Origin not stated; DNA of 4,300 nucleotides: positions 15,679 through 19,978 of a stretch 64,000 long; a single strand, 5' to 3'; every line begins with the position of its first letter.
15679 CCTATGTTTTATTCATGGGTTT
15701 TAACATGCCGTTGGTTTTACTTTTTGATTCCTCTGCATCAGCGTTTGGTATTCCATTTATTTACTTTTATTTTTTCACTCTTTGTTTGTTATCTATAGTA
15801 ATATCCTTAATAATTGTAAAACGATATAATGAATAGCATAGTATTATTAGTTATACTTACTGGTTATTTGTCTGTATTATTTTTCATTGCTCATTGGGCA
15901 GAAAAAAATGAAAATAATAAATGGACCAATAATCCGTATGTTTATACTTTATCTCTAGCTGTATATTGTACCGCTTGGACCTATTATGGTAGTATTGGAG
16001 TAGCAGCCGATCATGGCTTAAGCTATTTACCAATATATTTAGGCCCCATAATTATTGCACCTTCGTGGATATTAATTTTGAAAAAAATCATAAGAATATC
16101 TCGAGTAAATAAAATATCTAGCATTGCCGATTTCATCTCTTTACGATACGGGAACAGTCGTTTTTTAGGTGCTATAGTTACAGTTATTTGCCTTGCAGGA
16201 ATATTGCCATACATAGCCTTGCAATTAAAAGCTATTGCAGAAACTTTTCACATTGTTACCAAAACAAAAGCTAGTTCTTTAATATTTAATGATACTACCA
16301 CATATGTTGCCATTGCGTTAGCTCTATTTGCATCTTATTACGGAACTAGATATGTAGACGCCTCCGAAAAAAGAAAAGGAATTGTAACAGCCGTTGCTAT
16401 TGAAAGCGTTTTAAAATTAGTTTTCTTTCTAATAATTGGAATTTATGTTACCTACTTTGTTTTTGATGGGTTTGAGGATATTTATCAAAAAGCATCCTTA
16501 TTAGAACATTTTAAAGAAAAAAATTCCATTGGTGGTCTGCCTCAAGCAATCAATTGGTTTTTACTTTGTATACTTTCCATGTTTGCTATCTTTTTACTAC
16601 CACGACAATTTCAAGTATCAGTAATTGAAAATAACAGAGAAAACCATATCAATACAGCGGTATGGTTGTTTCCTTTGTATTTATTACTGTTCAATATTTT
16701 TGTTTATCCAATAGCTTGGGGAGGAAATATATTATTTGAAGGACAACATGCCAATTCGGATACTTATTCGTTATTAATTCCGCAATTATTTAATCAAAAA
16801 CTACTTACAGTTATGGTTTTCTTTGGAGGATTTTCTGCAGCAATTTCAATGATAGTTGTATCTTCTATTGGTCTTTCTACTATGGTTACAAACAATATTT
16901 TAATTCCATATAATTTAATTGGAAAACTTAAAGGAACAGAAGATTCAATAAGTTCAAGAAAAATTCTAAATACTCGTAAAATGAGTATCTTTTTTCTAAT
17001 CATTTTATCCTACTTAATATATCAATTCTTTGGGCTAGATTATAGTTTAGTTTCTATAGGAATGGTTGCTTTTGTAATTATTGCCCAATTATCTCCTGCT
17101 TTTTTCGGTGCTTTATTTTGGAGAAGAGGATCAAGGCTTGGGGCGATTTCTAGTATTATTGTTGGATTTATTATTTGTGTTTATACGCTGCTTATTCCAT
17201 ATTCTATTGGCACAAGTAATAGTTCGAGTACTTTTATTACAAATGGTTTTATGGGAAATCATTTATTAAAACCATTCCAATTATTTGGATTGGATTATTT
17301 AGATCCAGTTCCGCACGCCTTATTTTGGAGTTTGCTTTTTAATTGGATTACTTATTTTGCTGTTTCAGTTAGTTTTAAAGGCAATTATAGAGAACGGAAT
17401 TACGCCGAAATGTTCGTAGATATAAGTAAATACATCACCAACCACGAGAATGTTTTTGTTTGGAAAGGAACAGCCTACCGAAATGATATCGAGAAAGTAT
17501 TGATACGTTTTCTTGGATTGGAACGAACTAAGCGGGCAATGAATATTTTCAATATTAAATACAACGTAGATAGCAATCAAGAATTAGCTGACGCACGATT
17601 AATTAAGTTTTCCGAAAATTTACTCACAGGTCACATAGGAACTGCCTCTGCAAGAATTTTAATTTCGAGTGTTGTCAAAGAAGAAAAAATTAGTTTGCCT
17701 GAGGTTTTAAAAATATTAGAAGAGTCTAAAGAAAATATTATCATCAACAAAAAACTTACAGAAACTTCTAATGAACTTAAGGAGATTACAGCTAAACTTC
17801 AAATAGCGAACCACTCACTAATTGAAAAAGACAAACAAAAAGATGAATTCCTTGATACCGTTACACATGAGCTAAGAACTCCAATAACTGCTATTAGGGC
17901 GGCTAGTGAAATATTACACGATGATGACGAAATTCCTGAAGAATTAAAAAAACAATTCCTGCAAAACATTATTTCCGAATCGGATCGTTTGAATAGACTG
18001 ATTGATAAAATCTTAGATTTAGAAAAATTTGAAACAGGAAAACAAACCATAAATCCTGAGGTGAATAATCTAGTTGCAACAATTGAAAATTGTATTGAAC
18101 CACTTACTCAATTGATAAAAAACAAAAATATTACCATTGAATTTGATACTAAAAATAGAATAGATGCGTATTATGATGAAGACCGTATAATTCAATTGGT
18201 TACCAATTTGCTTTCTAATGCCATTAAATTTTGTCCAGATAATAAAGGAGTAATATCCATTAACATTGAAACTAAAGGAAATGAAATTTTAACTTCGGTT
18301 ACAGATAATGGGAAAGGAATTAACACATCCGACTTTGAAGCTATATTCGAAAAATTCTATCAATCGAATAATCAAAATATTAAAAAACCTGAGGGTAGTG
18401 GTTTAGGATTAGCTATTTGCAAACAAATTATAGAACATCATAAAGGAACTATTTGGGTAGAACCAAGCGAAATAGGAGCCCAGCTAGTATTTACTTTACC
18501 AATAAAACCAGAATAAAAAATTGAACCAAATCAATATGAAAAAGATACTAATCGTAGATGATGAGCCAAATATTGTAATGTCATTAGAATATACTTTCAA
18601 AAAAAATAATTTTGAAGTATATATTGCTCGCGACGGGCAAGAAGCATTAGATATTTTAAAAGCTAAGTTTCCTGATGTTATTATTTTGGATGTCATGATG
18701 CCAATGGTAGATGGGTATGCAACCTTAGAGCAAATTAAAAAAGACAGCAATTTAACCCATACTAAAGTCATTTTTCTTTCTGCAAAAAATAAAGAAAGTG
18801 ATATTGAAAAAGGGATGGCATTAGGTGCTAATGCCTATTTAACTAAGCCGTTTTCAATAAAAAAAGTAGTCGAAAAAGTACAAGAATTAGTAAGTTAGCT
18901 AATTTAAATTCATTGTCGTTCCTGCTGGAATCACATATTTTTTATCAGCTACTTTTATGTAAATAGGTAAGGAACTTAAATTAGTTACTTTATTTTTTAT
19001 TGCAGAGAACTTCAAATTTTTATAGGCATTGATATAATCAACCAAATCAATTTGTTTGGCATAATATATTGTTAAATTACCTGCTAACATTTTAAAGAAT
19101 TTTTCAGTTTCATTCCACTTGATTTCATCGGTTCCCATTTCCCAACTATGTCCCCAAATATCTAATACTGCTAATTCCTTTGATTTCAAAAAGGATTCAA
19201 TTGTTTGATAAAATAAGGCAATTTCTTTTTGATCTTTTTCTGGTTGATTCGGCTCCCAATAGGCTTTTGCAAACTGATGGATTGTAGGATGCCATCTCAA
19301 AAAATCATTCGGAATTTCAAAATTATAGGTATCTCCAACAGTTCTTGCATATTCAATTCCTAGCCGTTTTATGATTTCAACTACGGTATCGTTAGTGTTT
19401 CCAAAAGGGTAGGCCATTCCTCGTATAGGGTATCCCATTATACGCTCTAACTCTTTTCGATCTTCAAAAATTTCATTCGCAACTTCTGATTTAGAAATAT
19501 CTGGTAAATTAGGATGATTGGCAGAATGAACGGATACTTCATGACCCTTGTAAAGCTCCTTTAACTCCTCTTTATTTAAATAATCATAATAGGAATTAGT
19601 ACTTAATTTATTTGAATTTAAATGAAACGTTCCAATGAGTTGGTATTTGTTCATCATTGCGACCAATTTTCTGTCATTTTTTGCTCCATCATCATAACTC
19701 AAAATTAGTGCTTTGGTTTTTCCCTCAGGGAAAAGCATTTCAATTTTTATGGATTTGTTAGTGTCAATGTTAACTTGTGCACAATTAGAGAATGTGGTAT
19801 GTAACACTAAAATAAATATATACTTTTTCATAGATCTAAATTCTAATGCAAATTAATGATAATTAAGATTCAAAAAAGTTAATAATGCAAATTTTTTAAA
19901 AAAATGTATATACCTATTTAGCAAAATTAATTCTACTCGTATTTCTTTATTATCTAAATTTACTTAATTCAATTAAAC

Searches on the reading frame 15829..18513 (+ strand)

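Call 4: search_protein_families(library=pfam, proteins=[window:15829-18513:+], max_evalue=0.01)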
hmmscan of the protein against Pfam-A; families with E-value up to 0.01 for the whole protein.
window:15829-18513:+ (895 aa): 4 families
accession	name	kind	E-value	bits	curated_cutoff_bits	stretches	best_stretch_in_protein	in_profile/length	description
PF02518.31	HATPase_c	-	3.7e-27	95.4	26.4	1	783-893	2-110/111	Histidine kinase-, DNA gyrase B-, and HSP90-like ATPase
PF00512.31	HisKA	-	4.5e-19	68.7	26.9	1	670-737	1-66/66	His Kinase A (phospho-acceptor) domain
PF14501.12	HATPase_c_5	-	0.00089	19.6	22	1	787-878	6-89/102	GHKL domain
PF13589.12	HATPase_c_3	-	0.0057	17.1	25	0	805-858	21-76/137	Histidine kinase-, DNA gyrase B-, and HSP90-like ATPase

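Call 5: search_protein_families(library=ncbifam, proteins=[window:15829-18513:+], max_evalue=0.01)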
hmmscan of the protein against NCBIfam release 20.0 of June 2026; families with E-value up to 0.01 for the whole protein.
window:15829-18513:+ (895 aa): 78 families (the best 25 are shown)
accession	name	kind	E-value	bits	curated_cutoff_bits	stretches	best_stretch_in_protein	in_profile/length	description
NF046044.1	PnpS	equivalog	4.5e-55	187.2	400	1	610-891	111-390/390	two-component system histidine kinase PnpS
NF033092.0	HK_WalK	equivalog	3.3e-52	177.9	725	1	632-892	331-594/594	cell wall metabolism sensor histidine kinase WalK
NF047874.1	MASE3_PAS_HK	subfamily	5.2e-48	164.3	560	1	622-893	354-626/655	MASE3 domain-containing sensor histidine kinase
TIGR02966.1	phoR_proteo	equivalog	6.9e-47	160.1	334.2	1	614-889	62-330/333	phosphate regulon sensor histidine kinase PhoR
NF008312.0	PRK11100.1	equivalog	6.9e-46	157.1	356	1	644-891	230-473/477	two-component system sensor histidine kinase CreC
NF033091.0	HK_VanS_ACDEFG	equivalog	2.6e-43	148.2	400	1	628-890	31-292/293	vancomycin resistance histidine kinase VanS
NF006800.0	PRK09303.1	equivalog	4.6e-42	144.3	342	1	633-893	113-378/383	histidine kinase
TIGR02956.1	TMAO_torS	equivalog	3.1e-39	134.8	676.5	1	641-892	427-682/967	TMAO reductase system sensor histidine kinase/response regulator TorS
NF041735.1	hist_kin_RppB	equivalog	1.4e-38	132.9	400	1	669-891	214-436/438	two-component system sensor histidine kinase RppB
NF047465.1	hybrid_HK_LvrA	exception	2.7e-38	131.5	1200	1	634-887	165-416/819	hybrid histidine kinase/response regulator LvrA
NF033093.1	HK_VicK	exception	6.8e-37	127.2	680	1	659-890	194-431/448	cell wall metabolism sensor histidine kinase VicK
NF040691.1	MtrAB_MtrB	equivalog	3.7e-36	125.2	450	1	649-893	249-493/507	MtrAB system histidine kinase MtrB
TIGR01386.1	cztS_silS_copS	subfamily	4.4e-36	124.8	292.55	1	641-888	211-454/457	heavy metal sensor histidine kinase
NF007837.0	PRK10549.1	equivalog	8.7e-35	120.3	603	1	647-891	216-457/466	envelope stress sensor histidine kinase BaeS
NF008468.0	PRK11360.1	equivalog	1.6e-34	119.3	646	1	674-894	399-610/616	two-component system sensor histidine kinase AtoS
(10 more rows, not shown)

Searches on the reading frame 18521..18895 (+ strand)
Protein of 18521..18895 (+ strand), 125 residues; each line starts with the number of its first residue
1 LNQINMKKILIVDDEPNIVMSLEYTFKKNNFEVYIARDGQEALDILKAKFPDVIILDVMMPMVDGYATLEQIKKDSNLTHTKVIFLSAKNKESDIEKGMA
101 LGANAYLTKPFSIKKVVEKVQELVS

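Call 4: search_protein_families(library=pfam, proteins=[window:18521-18895:+], max_evalue=0.01)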
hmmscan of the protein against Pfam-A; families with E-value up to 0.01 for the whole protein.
window:18521-18895:+ (125 aa): 2 families
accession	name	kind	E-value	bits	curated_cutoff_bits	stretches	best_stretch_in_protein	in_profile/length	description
PF00072.30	Response_reg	-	1.1e-30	106.5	30.2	1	9-121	1-111/111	Response regulator receiver domain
PF23198.2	PDE8A_N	-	1.1e-06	29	29.6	1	5-97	9-102/147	PDE8A-like, N-terminal domain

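Call 5: search_protein_families(library=ncbifam, proteins=[window:18521-18895:+], max_evalue=0.01)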
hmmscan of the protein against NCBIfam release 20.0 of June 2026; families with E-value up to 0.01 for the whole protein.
window:18521-18895:+ (125 aa): 103 families (the best 25 are shown)
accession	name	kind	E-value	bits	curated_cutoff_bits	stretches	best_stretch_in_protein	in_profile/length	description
NF053854.1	RespRegPhoBBctds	equivalog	2.2e-29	102.4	270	1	9-123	1-114/225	two-component system response regulator PhoB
NF045944.1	ResRegRpaBCyano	equivalog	7e-27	94.3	330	1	10-123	1-111/229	response regulator transcription factor RpaB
TIGR02154.1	PhoB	equivalog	9.6e-27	93.7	296.2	1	7-122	3-118/226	phosphate regulon transcriptional regulator PhoB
NF007135.0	PRK09581.1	equivalog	9.8e-27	93.9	474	1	7-123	3-119/457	PleD family two-component system response regulator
NF040534.1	resp_reg_YycF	equivalog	1.7e-26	93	340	1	7-121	1-112/231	response regulator YycF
TIGR02875.1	spore_0_A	equivalog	3e-25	89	200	1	8-124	4-122/262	sporulation transcription factor Spo0A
NF033120.0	vanR_FM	exception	4.5e-24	85.4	460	1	8-121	5-115/231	vancomycin resistance response regulator transcription factor, VanR-F/VanR-M family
NF008296.0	PRK11083.1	equivalog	9.4e-24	84.1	273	1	6-123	3-117/228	two-component system response regulator CreB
NF033117.2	vanR_ACDEGLN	exception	5.6e-23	81.7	350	1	9-121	1-110/226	VanR-ABDEGLN family response regulator transcription factor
NF040689.1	MtrAB_MtrA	equivalog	5.6e-23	81.4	300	1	9-121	1-110/219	MtrAB system response regulator MtrA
NF051850.1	RespRegRprY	equivalog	9e-22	77.6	370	1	7-122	5-118/234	response regulator transcription factor RprY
NF008199.0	PRK10955.1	equivalog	2.4e-21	76.7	341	1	6-122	1-113/232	envelope stress response regulator transcription factor CpxR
NF045717.1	DVU0259_DivK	exception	2.6e-21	76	160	1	6-124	2-116/117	DVU0259 family response regulator domain-containing protein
NF041733.1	resp_reg_CseB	equivalog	6e-21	74.9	350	1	8-122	2-113/228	two-component system response regulator CseB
TIGR01387.1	cztR_silR_copR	subfamily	1.4e-20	73.9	279.2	1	9-123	1-113/218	heavy metal response regulator transcription factor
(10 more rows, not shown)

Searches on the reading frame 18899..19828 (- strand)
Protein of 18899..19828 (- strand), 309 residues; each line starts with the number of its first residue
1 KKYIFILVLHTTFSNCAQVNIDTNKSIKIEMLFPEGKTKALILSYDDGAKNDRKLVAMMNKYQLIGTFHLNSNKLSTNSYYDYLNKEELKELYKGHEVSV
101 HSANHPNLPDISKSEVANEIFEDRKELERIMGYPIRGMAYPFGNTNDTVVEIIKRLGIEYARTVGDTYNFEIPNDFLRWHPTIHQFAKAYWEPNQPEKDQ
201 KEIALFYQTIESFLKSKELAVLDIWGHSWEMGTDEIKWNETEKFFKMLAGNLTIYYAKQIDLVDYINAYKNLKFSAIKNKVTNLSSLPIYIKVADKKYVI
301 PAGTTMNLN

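Call 4: search_protein_families(library=pfam, proteins=[window:18899-19828:-], max_evalue=0.01)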
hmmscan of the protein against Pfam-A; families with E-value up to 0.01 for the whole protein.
window:18899-19828:- (309 aa): 2 families
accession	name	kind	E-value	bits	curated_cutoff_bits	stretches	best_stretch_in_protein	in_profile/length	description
PF01522.26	Polysacc_deac_1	-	1.6e-23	83.4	23.1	1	37-160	5-123/124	Polysaccharide deacetylase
PF03065.20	Glyco_hydro_57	-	0.00026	20.8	21.2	1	95-183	102-174/291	Glycosyl hydrolase family 57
